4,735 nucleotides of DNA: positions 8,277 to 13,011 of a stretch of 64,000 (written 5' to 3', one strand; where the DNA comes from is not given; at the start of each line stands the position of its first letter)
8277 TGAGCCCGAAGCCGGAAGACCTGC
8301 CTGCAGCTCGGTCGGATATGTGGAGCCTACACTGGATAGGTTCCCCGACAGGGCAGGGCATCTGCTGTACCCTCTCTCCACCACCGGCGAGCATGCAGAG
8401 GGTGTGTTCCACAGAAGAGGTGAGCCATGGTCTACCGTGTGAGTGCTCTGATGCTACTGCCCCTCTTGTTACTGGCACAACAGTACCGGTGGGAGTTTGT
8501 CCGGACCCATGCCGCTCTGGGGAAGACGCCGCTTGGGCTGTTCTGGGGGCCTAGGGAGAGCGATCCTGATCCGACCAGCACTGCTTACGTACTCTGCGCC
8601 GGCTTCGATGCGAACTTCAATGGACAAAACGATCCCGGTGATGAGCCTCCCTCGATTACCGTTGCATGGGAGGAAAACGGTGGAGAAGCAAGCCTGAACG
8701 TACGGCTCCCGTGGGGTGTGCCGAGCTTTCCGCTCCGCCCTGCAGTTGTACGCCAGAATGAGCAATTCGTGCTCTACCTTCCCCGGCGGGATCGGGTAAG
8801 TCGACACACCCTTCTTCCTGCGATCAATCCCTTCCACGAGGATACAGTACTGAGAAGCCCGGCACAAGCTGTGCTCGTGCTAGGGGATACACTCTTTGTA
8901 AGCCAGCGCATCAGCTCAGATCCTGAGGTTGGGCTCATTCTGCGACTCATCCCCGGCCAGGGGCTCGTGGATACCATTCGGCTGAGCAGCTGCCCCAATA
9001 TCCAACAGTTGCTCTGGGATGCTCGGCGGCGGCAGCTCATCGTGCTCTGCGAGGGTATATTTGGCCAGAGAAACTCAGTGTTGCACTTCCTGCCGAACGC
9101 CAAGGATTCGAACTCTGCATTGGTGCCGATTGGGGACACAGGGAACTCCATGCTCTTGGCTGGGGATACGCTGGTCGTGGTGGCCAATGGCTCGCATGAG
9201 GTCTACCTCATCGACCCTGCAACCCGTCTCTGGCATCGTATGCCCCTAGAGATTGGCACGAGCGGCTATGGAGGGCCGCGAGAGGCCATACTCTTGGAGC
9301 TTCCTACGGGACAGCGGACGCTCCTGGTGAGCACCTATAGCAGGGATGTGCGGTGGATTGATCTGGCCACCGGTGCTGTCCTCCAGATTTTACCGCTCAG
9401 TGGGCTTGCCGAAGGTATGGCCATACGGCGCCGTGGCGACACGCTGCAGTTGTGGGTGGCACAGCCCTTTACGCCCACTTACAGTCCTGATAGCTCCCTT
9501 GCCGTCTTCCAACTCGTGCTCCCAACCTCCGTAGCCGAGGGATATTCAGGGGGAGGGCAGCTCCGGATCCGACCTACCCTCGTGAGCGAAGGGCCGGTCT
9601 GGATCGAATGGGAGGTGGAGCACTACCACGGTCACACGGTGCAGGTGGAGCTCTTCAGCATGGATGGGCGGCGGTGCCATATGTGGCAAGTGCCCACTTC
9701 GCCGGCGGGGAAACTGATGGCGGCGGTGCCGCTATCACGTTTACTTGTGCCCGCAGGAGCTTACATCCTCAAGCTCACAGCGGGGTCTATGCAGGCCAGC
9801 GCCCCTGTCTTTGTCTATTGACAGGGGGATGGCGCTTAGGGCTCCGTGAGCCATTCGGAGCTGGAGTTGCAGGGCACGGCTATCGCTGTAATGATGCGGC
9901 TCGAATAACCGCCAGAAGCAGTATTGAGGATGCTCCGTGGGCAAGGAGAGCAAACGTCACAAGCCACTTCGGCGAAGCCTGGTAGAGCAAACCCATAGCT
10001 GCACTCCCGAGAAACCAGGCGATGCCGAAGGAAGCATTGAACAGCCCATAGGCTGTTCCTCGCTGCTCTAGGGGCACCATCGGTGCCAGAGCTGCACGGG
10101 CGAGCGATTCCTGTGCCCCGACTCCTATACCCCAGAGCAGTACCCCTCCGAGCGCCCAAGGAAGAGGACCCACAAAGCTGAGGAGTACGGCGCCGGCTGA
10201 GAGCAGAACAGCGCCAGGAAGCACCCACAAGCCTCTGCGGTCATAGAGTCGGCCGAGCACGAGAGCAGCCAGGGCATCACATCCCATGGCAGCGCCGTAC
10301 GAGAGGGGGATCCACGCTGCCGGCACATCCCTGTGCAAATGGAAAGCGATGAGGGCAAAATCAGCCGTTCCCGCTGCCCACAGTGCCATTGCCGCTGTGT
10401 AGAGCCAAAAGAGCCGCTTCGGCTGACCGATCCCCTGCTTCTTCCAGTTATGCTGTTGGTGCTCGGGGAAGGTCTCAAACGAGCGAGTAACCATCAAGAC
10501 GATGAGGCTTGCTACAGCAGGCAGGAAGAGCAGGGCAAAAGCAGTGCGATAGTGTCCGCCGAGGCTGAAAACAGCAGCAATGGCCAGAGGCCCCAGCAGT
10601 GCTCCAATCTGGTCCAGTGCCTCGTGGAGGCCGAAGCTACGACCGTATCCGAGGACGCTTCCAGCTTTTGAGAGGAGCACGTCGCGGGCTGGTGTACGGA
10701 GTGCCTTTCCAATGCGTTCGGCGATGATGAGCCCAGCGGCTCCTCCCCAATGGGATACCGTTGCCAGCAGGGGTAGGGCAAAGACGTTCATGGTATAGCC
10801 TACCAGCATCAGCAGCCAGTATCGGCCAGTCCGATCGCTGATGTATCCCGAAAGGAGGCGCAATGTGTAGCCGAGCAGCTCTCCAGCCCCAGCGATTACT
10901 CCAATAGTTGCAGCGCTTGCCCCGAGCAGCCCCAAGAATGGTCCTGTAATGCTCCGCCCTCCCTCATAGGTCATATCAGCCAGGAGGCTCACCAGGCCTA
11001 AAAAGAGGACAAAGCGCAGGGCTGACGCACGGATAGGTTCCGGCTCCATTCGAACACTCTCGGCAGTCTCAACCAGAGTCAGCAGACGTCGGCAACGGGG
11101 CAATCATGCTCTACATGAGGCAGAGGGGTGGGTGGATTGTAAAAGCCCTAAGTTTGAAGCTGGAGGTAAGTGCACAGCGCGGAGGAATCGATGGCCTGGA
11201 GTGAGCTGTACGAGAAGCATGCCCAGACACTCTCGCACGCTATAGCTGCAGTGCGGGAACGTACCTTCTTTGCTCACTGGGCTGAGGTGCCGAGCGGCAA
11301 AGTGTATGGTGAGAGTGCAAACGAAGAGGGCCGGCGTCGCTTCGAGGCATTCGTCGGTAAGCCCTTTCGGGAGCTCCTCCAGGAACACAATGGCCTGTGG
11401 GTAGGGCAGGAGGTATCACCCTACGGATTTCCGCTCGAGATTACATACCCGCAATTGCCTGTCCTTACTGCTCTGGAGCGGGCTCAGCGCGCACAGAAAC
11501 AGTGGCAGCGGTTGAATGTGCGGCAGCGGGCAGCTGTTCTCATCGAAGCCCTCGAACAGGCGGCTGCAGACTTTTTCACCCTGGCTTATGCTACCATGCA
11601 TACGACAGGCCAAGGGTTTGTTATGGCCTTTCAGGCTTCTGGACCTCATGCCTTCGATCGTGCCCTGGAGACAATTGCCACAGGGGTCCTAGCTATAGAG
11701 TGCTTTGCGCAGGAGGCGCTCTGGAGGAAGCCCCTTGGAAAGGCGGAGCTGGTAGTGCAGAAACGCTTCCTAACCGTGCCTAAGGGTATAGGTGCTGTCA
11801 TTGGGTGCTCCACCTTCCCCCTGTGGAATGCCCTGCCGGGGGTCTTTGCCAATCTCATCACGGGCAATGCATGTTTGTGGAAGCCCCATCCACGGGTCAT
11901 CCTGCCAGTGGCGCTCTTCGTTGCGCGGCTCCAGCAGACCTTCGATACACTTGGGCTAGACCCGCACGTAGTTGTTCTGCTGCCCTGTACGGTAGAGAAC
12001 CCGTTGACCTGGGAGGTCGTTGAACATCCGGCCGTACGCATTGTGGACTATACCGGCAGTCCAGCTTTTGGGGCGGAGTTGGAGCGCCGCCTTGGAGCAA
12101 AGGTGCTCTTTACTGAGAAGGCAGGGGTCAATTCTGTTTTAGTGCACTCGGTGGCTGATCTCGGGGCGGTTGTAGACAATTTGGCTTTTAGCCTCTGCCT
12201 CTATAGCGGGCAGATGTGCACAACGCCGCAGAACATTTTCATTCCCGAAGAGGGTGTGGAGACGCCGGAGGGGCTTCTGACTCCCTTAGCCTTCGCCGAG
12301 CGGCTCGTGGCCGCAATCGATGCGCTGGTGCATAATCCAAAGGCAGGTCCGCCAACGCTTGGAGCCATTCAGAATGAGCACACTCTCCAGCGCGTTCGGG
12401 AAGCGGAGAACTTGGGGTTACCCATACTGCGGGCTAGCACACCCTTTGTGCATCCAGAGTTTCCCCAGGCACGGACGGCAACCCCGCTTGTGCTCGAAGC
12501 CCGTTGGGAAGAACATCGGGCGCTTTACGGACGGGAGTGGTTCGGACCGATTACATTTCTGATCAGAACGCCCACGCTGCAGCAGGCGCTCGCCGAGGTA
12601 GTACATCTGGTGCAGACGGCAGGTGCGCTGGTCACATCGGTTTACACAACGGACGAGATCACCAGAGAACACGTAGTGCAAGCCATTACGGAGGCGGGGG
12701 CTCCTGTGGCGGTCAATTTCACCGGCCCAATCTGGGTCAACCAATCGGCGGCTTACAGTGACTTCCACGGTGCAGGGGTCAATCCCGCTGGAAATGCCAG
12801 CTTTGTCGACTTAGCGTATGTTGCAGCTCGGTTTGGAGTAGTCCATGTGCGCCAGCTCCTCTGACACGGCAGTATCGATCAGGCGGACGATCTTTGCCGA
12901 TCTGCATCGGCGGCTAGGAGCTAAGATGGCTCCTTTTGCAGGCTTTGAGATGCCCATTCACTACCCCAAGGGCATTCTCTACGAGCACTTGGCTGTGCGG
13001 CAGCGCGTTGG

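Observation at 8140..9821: Orphan cobalamin riboswitch controlling a T9SS-secreted beta-propeller protein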

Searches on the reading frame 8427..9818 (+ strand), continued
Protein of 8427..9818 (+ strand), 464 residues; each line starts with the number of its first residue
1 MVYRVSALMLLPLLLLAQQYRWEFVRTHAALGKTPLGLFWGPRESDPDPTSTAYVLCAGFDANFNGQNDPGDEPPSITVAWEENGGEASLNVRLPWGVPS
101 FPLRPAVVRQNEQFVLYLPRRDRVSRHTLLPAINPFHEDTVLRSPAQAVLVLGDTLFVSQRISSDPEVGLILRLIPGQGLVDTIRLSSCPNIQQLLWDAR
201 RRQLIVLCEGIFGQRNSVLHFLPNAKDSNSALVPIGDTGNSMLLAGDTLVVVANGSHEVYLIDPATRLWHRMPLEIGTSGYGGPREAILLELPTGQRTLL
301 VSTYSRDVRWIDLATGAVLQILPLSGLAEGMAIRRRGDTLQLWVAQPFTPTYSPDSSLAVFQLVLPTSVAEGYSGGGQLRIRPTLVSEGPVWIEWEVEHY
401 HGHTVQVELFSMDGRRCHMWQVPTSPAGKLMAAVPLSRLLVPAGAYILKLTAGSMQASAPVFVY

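Call 70: search_protein_families(library=pfam, proteins=[L024:5977-7278:+, L016:5866-8196:+, L008:8001-9377:+, L010:9251-12415:+], max_evalue=0.01)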
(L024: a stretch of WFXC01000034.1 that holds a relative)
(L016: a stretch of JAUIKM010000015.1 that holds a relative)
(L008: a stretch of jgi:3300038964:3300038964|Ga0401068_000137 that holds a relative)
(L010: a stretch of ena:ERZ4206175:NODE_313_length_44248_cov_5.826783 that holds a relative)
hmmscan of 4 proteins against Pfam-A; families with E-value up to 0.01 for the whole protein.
L024:5977-7278:+ (434 aa): 1 family
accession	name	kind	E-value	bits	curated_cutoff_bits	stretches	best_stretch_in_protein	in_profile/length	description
PF13964.12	Kelch_6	-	0.00023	21.5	25.3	0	33-77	6-42/50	Kelch motif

L016:5866-8196:+ (777 aa): 1 family
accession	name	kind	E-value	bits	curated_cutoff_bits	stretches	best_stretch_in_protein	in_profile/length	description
PF18962.6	Por_Secre_tail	-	0.002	18.8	27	1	698-769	3-69/75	Secretion system C-terminal sorting domain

L008:8001-9377:+ (459 aa): 1 family
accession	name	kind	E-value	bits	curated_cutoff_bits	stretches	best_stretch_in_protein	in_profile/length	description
PF18962.6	Por_Secre_tail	-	1.3e-11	45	27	1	383-449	1-67/75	Secretion system C-terminal sorting domain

L010:9251-12415:+ (1055 aa): 5 families
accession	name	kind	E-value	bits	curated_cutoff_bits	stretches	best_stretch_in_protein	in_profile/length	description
PF15902.12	Sortilin-Vps10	-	6.8e-36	124.4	33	3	122-247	3-115/446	Sortilin, neurotensin receptor 3,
PF02012.26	BNR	-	7e-14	50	27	0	233-242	2-11/12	BNR/Asp-box repeat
PF13088.12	BNR_2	-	1.8e-07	31.2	31.4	1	512-645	83-201/277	BNR repeat-like domain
PF14870.12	PSII_BNR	-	5.7e-05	22.9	27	0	231-304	40-107/303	Photosynthesis system II assembly factor YCF48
PF24316.1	Tli3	-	0.0052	17.5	27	0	221-244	76-99/129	T6SS Tli3 immunity protein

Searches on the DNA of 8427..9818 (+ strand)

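Call 13: search_rna_families(sources=[L001, L003, L004, L006, L007], threshold=gathering)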
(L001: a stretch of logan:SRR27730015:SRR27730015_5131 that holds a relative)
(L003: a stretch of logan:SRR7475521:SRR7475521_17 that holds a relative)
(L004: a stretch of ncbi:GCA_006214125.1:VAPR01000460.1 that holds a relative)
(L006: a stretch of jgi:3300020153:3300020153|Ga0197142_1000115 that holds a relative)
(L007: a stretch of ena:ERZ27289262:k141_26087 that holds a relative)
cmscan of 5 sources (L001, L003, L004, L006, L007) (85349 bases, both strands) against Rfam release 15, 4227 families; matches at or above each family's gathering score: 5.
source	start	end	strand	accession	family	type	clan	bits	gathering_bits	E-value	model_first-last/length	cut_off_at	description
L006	7671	7886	+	RF00174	Cobalamin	Cis-reg; riboswitch;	CL00101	103.3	31.5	1.2e-24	1-189/189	no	Cobalamin riboswitch aptamer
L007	7671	7886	+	RF00174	Cobalamin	Cis-reg; riboswitch;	CL00101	103.3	31.5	1.2e-24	1-189/189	no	Cobalamin riboswitch aptamer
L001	7669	7881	+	RF00174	Cobalamin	Cis-reg; riboswitch;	CL00101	102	31.5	2.9e-24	1-189/189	no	Cobalamin riboswitch aptamer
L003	6043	6255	+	RF00174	Cobalamin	Cis-reg; riboswitch;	CL00101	100.9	31.5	6e-24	1-189/189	no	Cobalamin riboswitch aptamer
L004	7654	7871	+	RF00174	Cobalamin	Cis-reg; riboswitch;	CL00101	93.8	31.5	6.6e-22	1-189/189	no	Cobalamin riboswitch aptamer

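Call 20: search_rna_families(sources=[L008, L010], threshold=gathering)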
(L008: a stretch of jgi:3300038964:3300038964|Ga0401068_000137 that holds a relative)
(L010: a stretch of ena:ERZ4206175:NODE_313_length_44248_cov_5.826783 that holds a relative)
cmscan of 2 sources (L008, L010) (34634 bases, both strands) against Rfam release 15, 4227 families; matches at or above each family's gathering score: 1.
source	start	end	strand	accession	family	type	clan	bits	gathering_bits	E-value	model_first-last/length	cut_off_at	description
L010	7731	7944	+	RF00174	Cobalamin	Cis-reg; riboswitch;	CL00101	69.9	31.5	1.8e-15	1-189/189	no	Cobalamin riboswitch aptamer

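Call 31: search_rna_families(sources=[L011, L012, L013, L014, L015, L016, L017, L018, L019, L020, L021, L022, L023], threshold=gathering)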
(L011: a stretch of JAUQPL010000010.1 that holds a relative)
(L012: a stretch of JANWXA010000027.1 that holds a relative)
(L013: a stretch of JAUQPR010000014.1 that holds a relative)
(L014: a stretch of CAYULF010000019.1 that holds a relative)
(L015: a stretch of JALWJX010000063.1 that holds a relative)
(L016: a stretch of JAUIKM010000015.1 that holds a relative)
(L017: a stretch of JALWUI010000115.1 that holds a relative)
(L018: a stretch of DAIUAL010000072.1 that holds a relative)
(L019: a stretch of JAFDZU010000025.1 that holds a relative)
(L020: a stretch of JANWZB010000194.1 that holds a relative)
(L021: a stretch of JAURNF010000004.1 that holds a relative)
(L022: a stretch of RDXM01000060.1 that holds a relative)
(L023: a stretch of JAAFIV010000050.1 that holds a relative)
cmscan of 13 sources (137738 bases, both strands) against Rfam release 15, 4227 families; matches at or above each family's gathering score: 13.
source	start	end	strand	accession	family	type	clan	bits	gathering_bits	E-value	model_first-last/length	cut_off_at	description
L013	5615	5830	+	RF00174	Cobalamin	Cis-reg; riboswitch;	CL00101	103.4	31.5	1.9e-24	1-189/189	no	Cobalamin riboswitch aptamer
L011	5612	5824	+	RF00174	Cobalamin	Cis-reg; riboswitch;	CL00101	102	31.5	4.7e-24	1-189/189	no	Cobalamin riboswitch aptamer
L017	3562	3756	+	RF00174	Cobalamin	Cis-reg; riboswitch;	CL00101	99.7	31.5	2.2e-23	1-189/189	no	Cobalamin riboswitch aptamer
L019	5504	5704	+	RF00174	Cobalamin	Cis-reg; riboswitch;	CL00101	99.6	31.5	2.4e-23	1-189/189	no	Cobalamin riboswitch aptamer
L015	3419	3613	+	RF00174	Cobalamin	Cis-reg; riboswitch;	CL00101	99.2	31.5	3.1e-23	1-189/189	no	Cobalamin riboswitch aptamer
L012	5610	5824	+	RF00174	Cobalamin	Cis-reg; riboswitch;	CL00101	90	31.5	1.3e-20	1-189/189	no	Cobalamin riboswitch aptamer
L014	5487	5707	+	RF00174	Cobalamin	Cis-reg; riboswitch;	CL00101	85.4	31.5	2.7e-19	1-189/189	no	Cobalamin riboswitch aptamer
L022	5327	5583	+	RF00174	Cobalamin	Cis-reg; riboswitch;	CL00101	82.8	31.5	1.5e-18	1-189/189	no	Cobalamin riboswitch aptamer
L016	5487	5707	+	RF00174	Cobalamin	Cis-reg; riboswitch;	CL00101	82.6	31.5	1.7e-18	1-189/189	no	Cobalamin riboswitch aptamer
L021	3220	3431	+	RF00174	Cobalamin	Cis-reg; riboswitch;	CL00101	71.2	31.5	3e-15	1-189/189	no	Cobalamin riboswitch aptamer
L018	2700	2946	+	RF00174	Cobalamin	Cis-reg; riboswitch;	CL00101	68.3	31.5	2.1e-14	1-189/189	no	Cobalamin riboswitch aptamer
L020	93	362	+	RF00174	Cobalamin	Cis-reg; riboswitch;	CL00101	67.9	31.5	2.8e-14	1-189/189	no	Cobalamin riboswitch aptamer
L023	5373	5565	+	RF00174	Cobalamin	Cis-reg; riboswitch;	CL00101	41.8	31.5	8.1e-07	1-189/189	no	Cobalamin riboswitch aptamer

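Call 32: search_rna_families(sources=[L024, L025, L026, L027, L028, L009], threshold=gathering)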
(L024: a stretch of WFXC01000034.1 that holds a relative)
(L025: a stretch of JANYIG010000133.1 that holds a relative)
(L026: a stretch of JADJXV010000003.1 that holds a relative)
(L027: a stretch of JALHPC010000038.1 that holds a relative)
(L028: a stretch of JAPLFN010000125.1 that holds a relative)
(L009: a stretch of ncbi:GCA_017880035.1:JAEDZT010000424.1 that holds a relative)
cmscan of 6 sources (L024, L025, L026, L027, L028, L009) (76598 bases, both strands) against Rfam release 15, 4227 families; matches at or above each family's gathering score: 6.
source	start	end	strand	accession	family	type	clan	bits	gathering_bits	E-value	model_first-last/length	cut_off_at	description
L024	5613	5807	+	RF00174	Cobalamin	Cis-reg; riboswitch;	CL00101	100.6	31.5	6.7e-24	1-189/189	no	Cobalamin riboswitch aptamer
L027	4818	5039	+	RF00174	Cobalamin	Cis-reg; riboswitch;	CL00101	92.6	31.5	1.3e-21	1-189/189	no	Cobalamin riboswitch aptamer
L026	5114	5312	+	RF00174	Cobalamin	Cis-reg; riboswitch;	CL00101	89.3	31.5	1.1e-20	1-189/189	no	Cobalamin riboswitch aptamer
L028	5613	5824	+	RF00174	Cobalamin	Cis-reg; riboswitch;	CL00101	86.5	31.5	7.1e-20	1-189/189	no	Cobalamin riboswitch aptamer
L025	216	476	+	RF00174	Cobalamin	Cis-reg; riboswitch;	CL00101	79.3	31.5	8.2e-18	1-189/189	no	Cobalamin riboswitch aptamer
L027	3380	3461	-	RF00005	tRNA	Gene; tRNA;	CL00001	57.1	29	1.3e-09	1-71/71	no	tRNA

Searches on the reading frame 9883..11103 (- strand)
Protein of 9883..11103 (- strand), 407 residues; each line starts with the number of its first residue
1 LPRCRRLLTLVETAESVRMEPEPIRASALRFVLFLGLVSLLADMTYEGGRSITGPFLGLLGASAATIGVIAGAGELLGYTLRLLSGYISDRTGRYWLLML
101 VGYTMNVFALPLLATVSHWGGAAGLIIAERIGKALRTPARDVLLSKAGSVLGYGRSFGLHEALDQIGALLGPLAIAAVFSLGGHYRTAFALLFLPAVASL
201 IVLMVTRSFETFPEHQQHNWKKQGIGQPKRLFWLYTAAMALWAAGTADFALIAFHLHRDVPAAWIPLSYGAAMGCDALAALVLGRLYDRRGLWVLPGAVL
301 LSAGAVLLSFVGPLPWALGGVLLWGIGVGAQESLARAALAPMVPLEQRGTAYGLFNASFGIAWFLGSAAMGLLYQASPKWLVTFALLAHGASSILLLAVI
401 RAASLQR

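Call 4: search_protein_families(library=pfam, proteins=[window:9883-11103:-], max_evalue=1)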
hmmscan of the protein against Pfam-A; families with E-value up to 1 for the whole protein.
window:9883-11103:- (407 aa): 2 families
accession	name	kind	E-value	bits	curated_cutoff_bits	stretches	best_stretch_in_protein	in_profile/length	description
PF07690.21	MFS_1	-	2.3e-30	106.1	33.4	2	48-366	10-346/347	Major Facilitator Superfamily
PF11700.14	ATG22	-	2.9e-06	26.7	24.1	2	157-205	423-471/482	Vacuole effluxer Atg22 like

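Call 5: search_protein_families(library=ncbifam, proteins=[window:9883-11103:-], max_evalue=1)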
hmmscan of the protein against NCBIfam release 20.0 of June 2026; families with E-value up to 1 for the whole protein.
window:9883-11103:- (407 aa): 6 families
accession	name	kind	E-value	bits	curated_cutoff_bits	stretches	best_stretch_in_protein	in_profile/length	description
NF012174.0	tet_MFS_A_B_C_D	equivalog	3.2e-05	22.9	475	2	79-187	258-364/382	Tet(A)/Tet(B)/Tet(C) family tetracycline efflux MFS transporter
NF012195.0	tet_MFS_H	exception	0.00055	19.1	840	1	277-401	55-180/392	tetracycline efflux MFS transporter Tet(H)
TIGR00880.1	2_A_01_02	superfamily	0.0099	16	131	2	294-400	31-138/141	multidrug resistance protein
NF053757.1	BclibactTpBcbE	equivalog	0.011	14.6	600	1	294-402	283-391/394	bacillibactin exporter BcbE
TIGR00881.1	2A0104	subfamily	0.016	14.2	407.75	2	63-207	28-172/379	phosphoglycerate transporter protein PgtP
TIGR00879.1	SP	subfamily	0.64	8.5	237.8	1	278-395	117-238/510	sugar porter family MFS transporter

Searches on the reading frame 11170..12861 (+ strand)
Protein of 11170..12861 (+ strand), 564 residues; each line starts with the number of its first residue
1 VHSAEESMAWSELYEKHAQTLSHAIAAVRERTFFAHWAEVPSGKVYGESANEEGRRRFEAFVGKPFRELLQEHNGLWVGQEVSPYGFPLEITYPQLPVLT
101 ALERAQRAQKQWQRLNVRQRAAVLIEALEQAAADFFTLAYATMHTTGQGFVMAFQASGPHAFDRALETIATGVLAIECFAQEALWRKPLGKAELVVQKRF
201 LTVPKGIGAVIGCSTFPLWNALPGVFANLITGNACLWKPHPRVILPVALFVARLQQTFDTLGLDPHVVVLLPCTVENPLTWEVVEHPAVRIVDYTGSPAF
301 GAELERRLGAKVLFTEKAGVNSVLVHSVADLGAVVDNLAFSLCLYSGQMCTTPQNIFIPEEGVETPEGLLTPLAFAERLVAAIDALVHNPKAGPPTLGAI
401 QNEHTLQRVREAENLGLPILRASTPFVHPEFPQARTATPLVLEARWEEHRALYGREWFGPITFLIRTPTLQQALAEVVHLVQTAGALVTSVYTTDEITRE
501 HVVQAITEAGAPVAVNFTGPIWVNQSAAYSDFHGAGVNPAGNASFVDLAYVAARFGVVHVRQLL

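Call 4: search_protein_families(library=pfam, proteins=[window:11170-12861:+], max_evalue=1)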
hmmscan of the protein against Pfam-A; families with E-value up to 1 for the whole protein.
window:11170-12861:+ (564 aa): 2 families
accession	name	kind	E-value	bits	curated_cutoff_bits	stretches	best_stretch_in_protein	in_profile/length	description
PF00171.27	Aldedh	-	5.7e-37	127.8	23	1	100-511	33-419/461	Aldehyde dehydrogenase family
PF05893.19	LuxC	-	0.0057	16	21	1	322-373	204-255/401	Acyl-CoA reductase (LuxC)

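Call 5: search_protein_families(library=ncbifam, proteins=[window:11170-12861:+], max_evalue=1)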
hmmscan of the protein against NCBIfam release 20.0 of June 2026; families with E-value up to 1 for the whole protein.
window:11170-12861:+ (564 aa): 38 families (the best 25 are shown)
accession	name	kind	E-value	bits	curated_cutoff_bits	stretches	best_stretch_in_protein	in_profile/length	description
TIGR02288.1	PaaN_2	equivalog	3.7e-171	570.1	578.75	1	12-562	3-549/551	phenylacetic acid degradation protein PaaN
NF006916.0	PRK09407.1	equivalog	1.7e-19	69.8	521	1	98-516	58-450/526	succinic semialdehyde dehydrogenase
NF006992.0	PRK09457.1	subfamily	8.3e-19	67.6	514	1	98-542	39-450/487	succinylglutamate-semialdehyde dehydrogenase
NF050084.1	pip_6_carb_DH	equivalog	3.2e-18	65.9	730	1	204-504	117-408/475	L-piperidine-6-carboxylate dehydrogenase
NF002852.0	PRK03137.1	subfamily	2.3e-16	59.7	648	1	100-496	77-452/514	L-glutamate gamma-semialdehyde dehydrogenase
TIGR03240.1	arg_catab_astD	equivalog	2.5e-16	59.5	579.3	1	98-553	37-457/484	succinylglutamate-semialdehyde dehydrogenase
NF008869.0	PRK11904.1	equivalog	1.4e-15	56.2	747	1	98-536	588-1006/1042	bifunctional proline dehydrogenase/L-glutamate gamma-semialdehyde dehydrogenase PutA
NF042993.1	AlphKGSA_gudD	equivalog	3.1e-15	55.9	770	1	100-496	46-421/481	alpha-ketoglutaric semialdehyde dehydrogenase GucD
NF040869.1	G3PDH_Arch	equivalog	4.1e-15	55.4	780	1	191-475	149-415/502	NADP-dependent glyceraldehyde-3-phosphate dehydrogenase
NF040648.1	lactal_redase_Meth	equivalog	4.6e-15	55.6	650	1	99-510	36-417/463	lactaldehyde dehydrogenase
TIGR01237.1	D1pyr5carbox2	equivalog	8.8e-15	54.5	659.65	1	100-508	73-458/511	L-glutamate gamma-semialdehyde dehydrogenase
NF010000.0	PRK13473.1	subfamily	1e-14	54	615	1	100-511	43-429/475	aminobutyraldehyde dehydrogenase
NF009725.0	PRK13252.1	equivalog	8.6e-14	50.8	593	1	100-511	48-436/488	betaine-aldehyde dehydrogenase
TIGR04284.1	aldehy_Rv0768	hypoth_equivalog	3.2e-11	42.9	775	1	180-537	114-458/480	aldehyde dehydrogenase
TIGR03216.1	OH_muco_semi_DH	equivalog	5.6e-11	41.7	693.25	1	100-510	40-435/481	2-hydroxymuconic semialdehyde dehydrogenase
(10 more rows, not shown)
